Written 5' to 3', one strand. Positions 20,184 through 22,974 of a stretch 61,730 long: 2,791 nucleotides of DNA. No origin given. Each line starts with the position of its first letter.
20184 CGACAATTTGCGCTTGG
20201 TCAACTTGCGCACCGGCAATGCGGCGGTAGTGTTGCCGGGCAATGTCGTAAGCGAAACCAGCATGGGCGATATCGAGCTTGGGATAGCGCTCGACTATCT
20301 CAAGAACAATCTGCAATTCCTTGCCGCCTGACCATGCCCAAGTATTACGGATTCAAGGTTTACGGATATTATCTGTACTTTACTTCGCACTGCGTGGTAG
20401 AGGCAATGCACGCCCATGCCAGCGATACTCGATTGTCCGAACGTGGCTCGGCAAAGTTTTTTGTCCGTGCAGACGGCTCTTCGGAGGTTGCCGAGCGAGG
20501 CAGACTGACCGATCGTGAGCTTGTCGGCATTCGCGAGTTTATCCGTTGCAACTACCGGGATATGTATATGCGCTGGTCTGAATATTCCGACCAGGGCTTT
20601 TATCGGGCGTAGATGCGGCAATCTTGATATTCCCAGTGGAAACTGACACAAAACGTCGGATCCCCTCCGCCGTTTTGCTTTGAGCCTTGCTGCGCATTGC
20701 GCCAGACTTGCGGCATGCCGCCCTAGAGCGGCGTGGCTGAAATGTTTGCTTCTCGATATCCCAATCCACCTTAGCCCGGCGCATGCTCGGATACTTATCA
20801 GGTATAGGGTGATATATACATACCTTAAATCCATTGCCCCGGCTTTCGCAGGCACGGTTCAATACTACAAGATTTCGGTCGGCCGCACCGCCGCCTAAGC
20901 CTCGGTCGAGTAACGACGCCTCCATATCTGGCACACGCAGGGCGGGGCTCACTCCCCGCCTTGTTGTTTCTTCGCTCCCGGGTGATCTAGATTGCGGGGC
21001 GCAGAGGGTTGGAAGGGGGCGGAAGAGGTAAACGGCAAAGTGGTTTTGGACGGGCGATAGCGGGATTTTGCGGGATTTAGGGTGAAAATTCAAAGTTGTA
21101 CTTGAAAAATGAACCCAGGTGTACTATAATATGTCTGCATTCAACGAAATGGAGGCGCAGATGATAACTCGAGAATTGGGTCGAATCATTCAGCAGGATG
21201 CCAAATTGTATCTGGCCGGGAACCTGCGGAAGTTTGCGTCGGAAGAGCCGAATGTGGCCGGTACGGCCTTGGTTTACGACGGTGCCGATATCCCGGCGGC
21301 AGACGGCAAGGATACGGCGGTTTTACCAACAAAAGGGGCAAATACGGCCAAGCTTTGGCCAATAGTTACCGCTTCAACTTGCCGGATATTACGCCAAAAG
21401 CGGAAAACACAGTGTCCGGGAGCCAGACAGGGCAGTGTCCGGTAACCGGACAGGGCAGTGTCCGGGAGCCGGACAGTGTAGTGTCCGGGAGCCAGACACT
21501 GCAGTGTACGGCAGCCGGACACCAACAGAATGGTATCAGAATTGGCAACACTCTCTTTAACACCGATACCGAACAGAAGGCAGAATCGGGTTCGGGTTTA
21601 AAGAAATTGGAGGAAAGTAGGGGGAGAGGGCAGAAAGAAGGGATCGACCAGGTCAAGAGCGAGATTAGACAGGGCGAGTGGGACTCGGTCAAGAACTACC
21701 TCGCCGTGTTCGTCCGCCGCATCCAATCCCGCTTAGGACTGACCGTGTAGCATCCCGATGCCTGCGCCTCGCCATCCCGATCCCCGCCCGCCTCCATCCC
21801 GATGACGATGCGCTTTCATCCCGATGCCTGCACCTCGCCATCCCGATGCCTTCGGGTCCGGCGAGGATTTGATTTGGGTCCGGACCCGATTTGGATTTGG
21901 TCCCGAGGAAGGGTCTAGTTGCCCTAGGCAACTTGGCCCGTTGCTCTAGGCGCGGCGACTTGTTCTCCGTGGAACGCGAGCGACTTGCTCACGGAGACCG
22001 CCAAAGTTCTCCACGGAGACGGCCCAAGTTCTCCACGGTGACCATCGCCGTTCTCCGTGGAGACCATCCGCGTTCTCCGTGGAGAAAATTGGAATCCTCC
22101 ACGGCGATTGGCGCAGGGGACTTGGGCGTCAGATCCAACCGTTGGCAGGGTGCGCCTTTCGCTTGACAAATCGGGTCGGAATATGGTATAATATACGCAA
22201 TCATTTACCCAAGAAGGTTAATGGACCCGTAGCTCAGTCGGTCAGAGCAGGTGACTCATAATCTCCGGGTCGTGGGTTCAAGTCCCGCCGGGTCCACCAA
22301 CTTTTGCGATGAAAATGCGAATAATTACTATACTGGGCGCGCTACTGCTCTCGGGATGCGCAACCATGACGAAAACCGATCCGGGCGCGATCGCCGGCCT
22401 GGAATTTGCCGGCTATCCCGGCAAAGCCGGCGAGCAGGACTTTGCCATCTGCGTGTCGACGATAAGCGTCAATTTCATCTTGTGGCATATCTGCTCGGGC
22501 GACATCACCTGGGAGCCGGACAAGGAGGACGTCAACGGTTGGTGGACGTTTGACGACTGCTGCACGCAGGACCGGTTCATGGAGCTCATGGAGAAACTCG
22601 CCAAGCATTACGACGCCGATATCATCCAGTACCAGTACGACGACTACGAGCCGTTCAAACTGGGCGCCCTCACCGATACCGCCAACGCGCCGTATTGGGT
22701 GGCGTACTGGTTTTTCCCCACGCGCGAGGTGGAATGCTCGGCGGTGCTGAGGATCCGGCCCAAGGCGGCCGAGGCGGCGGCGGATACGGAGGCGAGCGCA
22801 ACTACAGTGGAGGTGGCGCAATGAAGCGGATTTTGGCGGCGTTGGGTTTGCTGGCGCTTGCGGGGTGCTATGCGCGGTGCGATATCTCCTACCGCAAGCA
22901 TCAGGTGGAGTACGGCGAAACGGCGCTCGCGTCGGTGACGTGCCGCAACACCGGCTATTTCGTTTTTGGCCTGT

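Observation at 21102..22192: About 1 kb of apparently non-coding DNA built from consecutive 22-23-bp-phased repeat arrays with unrelated cores, between an island promoter and tRNA(CAT)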

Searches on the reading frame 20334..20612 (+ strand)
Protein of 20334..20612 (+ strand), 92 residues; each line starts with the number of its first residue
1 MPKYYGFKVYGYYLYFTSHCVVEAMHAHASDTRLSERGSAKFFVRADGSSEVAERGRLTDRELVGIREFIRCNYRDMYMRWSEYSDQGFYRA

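Call 10: search_protein_families(library=pfam, proteins=[window:20334-20612:+], max_evalue=0.01)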
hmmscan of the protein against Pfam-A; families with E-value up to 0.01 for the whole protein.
window:20334-20612:+ (92 aa): 1 family
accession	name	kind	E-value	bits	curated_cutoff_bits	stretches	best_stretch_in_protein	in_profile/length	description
PF13711.11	DUF4160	-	8.6e-07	29.5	23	1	11-81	1-64/65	Domain of unknown function (DUF4160)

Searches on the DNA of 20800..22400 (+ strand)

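Call 8: search_dna_similar(query=window:21000-22320:+, collection=plasmids, mode=distant)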
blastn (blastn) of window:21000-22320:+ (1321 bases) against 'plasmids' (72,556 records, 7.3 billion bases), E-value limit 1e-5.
Records with a match: 690; places in all: 705; records where one place covers at least 80% of the query: 0.
Best place of each record, by identity: 80-90% 518; 60-80% 172.
By first word of the organism name: Escherichia 552; Salmonella 48; Klebsiella 11; Rhodococcus 9; Bacillus 9; Shigella 8; Burkholderia 5; Enterococcus 5; Serratia 4; Pasteurella 3; and 29 more.
By predicted mobility (MOB-suite, as given by PLSDB): non-mobilizable 655; conjugative 19; mobilizable 16.
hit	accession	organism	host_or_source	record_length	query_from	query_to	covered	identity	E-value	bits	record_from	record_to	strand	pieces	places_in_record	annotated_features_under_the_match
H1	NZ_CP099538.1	Pantoea ananatis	Oryza sativa,cell culture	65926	1223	1317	7%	80.0%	1e-12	83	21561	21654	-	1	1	none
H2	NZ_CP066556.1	Enterobacter hormaechei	Genomic DNA,zoo environmental surface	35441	1224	1306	6%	83.1%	4e-13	84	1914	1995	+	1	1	none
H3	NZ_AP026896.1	Aeromonas caviae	Microbe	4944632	1221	1300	6%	85.0%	3e-15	92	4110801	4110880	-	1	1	none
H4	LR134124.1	Klebsiella aerogenes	not available: to be reported later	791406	1224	1306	6%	80.7%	2e-10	75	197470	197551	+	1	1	none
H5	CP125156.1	Klebsiella pneumoniae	-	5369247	1224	1306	6%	80.7%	2e-10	75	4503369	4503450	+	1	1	none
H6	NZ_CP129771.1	Klebsiella pneumoniae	Homo sapiens,whole organism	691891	1224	1306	6%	80.7%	2e-10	75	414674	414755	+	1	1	none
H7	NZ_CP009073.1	Escherichia coli ATCC 25922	human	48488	1222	1301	6%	82.5%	2e-11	79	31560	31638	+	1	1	none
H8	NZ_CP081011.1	Escherichia coli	cell culture,LAB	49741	1222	1301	6%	82.5%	2e-11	79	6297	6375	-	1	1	none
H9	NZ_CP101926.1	Escherichia coli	whole organism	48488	1222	1301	6%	82.5%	2e-11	79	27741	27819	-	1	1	none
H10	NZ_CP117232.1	Escherichia coli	whole organism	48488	1222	1301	6%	82.5%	2e-11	79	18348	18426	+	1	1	none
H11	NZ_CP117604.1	Escherichia albertii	Delichon urbicum,whole organism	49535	1222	1301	6%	82.5%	2e-11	79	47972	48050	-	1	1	none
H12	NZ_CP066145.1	Escherichia coli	pig,pure culture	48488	1222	1301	6%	82.5%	2e-11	79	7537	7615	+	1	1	none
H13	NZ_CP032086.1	Escherichia coli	Homo sapiens,genome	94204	1222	1301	6%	82.5%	2e-11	79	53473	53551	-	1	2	none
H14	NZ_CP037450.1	Escherichia coli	mixed culture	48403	1222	1301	6%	82.5%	2e-11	79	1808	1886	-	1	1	none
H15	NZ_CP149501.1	Escherichia coli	-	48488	1222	1301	6%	82.5%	2e-11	79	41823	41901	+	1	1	none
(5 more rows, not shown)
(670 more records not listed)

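Call 9: search_dna_similar(query=window:21000-22320:+, collection=phages, mode=distant)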
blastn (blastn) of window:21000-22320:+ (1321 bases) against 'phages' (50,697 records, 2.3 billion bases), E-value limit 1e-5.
Records with a match: 684; places in all: 691; records where one place covers at least 80% of the query: 0.
Best place of each record, by identity: 80-90% 559; 60-80% 125.
By first word of the organism name: Stx2a-converting 124; Escherichia 123; Salmonella 97; Pseudomonas 57; Streptomyces 33; Stx2-converting 25; Mycobacterium 25; Enterobacter 21; Enterobacteria 21; Klebsiella 20; and 31 more.
By host as written in the record: - 217; Pseudomonas aeruginosa 24; Salmonella enterica 23; Escherichia coli O157:H7 18; Escherichia coli 17; Mycobacterium smegmatis mc2 155 16; Gordonia terrae 3612 11; Klebsiella pneumoniae 9; and 192 more.
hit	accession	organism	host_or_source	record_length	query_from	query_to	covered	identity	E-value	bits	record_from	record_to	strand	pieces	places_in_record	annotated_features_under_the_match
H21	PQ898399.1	Enterobacter phage SonariX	Enterobacter cloacae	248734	1223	1317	7%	74.7%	1e-6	62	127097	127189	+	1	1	tRNA-Met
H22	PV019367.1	Enterobacter phage vB_ECC_CW742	Enterobacter hormaechei ST 742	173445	1223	1317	7%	74.7%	1e-6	62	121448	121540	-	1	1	tRNA-Met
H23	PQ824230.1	Enterobacter phage vB_Ecl_id4496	Enterobacter cloacae SRM004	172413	1223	1317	7%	74.7%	1e-6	62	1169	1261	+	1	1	tRNA-Met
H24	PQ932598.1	Enterobacter phage vB_EhoP_ZX13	Enterobacter hormaechei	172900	1223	1317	7%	74.7%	1e-6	62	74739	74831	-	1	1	none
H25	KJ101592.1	Enterobacter phage PG7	Enterobacter cloacae clinial isolate EC7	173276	1223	1317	7%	74.7%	1e-6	62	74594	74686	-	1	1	tRNA-Met | hypothetical protein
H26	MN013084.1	Klebsiella phage vB_KaeM_KaAlpha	Klebsiella aerogenes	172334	1223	1317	7%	74.7%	1e-6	62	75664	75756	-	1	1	tRNA-Met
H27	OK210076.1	Enterobacter phage KKP_3262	Enterobacter cloacae KKP3082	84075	1223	1317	7%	74.7%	1e-6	62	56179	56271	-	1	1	tRNA-Met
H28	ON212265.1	Enterobacter phage fGh-Ecl01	Enterobacter cloacae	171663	1223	1317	7%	74.7%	1e-6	62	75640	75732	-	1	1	tRNA-Ile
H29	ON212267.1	Enterobacter phage fGh-Ecl04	Enterobacter cloacae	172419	1223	1317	7%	74.7%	1e-6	62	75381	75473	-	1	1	tRNA-Ile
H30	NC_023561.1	Enterobacter phage PG7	Enterobacter cloacae clinial isolate EC7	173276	1223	1317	7%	74.7%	1e-6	62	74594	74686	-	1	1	tRNA-Met | hypothetical protein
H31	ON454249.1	Enterobacter phage vB_EclM-UFV01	Enterobacter cloacae ATCC 13047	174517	1223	1317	7%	74.7%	1e-6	62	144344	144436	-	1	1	none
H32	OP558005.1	Klebsiella phage vB_KpnM_VPA32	Klebsiella pneumoniae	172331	1223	1317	7%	74.7%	1e-6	62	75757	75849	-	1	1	tRNA-Met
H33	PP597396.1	Erwinia phage COW86c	Erwinia sp. TAC1.XII.93.2 (de Vries et ...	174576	1223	1317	7%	74.7%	1e-6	62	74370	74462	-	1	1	COW86c_trna15: tRNA-Met | COW86c_150: hypothetical protein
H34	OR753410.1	Enterobacter phage vB_EclM_AS6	Enterobacter cloacae ATCC 13047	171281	1223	1317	7%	74.7%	1e-6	62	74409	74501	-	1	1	tRNA-Met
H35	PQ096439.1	Enterobacter phage EnC15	Enterobacter cloacae complex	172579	1223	1317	7%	74.7%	1e-6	62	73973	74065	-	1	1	tRNA-Met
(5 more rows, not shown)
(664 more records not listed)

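Call 76: search_rna_families(source=window, start=20800, end=22400, threshold=evalue, max_evalue=1)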
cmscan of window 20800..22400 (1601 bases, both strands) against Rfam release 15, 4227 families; matches with E-value up to 1: 3.
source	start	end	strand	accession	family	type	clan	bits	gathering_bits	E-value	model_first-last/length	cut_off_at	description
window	22223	22296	+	RF00005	tRNA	Gene; tRNA;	CL00001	66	29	1e-13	1-71/71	no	tRNA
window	22223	22297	-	RF04354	Plastid-ycf2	Cis-reg;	-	32.5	65.7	0.00018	1-75/75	no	Plastid-ycf2 5UTR RNA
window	21457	21523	-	RF04274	mir-9223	Gene; miRNA;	-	23.9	53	0.047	1-76/76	no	mir-9223 microRNA precursor family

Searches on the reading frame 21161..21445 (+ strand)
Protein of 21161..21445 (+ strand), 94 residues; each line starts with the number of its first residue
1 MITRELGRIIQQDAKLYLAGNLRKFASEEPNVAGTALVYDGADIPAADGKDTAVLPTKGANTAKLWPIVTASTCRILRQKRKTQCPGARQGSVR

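Call 10: search_protein_families(library=pfam, proteins=[window:21161-21445:+], max_evalue=0.01)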
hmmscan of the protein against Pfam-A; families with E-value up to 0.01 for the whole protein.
window:21161-21445:+ (94 aa): 0 families

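Call 31: search_protein_families(library=pfam, proteins=[window:21161-21445:+], max_evalue=1)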
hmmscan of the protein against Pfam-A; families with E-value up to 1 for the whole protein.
window:21161-21445:+ (94 aa): 0 families

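Call 32: search_protein_families(library=phrogs, proteins=[window:21161-21445:+], max_evalue=0.1)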
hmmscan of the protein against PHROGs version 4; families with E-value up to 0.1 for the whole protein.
window:21161-21445:+ (94 aa): 0 families

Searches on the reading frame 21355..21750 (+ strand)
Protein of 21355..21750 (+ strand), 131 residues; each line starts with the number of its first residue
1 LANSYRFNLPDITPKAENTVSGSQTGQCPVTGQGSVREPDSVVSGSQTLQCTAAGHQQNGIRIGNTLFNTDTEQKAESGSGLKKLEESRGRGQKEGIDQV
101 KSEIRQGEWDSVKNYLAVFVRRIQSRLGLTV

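Call 10: search_protein_families(library=pfam, proteins=[window:21355-21750:+], max_evalue=0.01)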
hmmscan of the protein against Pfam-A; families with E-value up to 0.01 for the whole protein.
window:21355-21750:+ (131 aa): 0 families

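Call 14: find_encoding_contigs(protein=window:21355-21750:+, flank=10000, max_places=10)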
Protein window:21355-21750:+ (131 aa): 1 contig read that carries it; 1 place shown.
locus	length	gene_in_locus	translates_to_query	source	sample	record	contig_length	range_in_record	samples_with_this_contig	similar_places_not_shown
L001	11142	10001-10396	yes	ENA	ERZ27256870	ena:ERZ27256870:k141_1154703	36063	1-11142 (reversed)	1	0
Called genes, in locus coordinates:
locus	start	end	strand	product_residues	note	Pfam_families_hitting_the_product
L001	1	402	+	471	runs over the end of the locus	PF00654:Voltage_CLC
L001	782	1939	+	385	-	PF13173:AAA_14, PF13635:DUF4143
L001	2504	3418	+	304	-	-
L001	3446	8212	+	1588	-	PF12951:PATR (weak)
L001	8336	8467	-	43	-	-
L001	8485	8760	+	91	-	PF24849:DUF7724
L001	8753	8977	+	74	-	PF24848:DUF7723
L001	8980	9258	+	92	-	-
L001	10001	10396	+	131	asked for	-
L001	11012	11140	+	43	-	?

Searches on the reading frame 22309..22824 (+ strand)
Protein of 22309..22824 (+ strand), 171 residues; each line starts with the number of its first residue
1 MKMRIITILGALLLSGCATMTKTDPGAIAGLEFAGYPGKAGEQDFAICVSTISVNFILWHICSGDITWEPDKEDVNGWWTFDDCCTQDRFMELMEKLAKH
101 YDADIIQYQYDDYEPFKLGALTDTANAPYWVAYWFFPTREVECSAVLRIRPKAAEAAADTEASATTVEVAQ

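Call 10: search_protein_families(library=pfam, proteins=[window:22309-22824:+], max_evalue=0.01)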
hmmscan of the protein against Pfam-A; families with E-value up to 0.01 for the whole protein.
window:22309-22824:+ (171 aa): 0 families

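Call 13: find_encoding_contigs(protein=window:22309-22824:+, flank=10000, max_places=10)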
Protein window:22309-22824:+ (171 aa): no gene with exactly this product is on record in the collection.
